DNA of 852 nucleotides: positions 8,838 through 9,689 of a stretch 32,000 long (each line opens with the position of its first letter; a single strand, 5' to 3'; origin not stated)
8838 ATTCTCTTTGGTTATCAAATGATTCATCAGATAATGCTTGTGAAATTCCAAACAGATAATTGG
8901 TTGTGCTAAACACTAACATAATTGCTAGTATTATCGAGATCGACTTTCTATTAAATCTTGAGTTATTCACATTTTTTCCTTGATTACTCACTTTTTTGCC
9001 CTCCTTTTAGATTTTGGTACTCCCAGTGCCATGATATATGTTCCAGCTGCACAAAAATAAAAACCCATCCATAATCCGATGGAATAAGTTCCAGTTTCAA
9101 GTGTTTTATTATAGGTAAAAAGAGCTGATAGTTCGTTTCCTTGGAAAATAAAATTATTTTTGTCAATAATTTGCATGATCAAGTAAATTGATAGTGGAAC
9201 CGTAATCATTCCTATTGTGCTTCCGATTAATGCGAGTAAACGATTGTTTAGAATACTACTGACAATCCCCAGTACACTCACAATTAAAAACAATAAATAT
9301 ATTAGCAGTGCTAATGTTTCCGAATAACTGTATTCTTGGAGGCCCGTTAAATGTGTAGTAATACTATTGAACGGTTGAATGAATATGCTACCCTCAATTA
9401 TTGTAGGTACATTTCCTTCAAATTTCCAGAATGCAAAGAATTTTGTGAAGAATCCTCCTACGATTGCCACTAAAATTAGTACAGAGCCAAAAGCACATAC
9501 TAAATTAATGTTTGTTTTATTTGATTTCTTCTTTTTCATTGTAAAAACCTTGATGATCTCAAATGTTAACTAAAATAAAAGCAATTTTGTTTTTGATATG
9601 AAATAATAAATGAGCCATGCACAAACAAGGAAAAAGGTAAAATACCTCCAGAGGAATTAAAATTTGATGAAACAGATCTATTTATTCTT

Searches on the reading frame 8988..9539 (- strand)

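Call 16: search_protein_families(library=pfam, max_evalue=0.01, proteins=[window:8988-9539:-])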
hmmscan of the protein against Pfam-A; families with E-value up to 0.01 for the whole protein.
window:8988-9539:- (183 aa): 0 families

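Call 86: search_protein_families(library=pfam, max_evalue=5, proteins=[window:8988-9539:-])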
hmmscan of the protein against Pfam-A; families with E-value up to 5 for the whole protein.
window:8988-9539:- (183 aa): 3 families
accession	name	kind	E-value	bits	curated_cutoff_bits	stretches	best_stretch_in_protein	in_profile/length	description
PF06398.17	Pex24p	-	0.035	13.6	26.8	1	52-114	119-181/358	Integral peroxisomal membrane peroxin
PF18169.6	SLATT_6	-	2.2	8.3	27.1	1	74-145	32-99/176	SMODS and SLOG-associating 2TM effector domain 6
PF20990.2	DUF2207_C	-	2.4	8.3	33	1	4-94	128-184/247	Predicted membrane protein (DUF2207) C-terminal domain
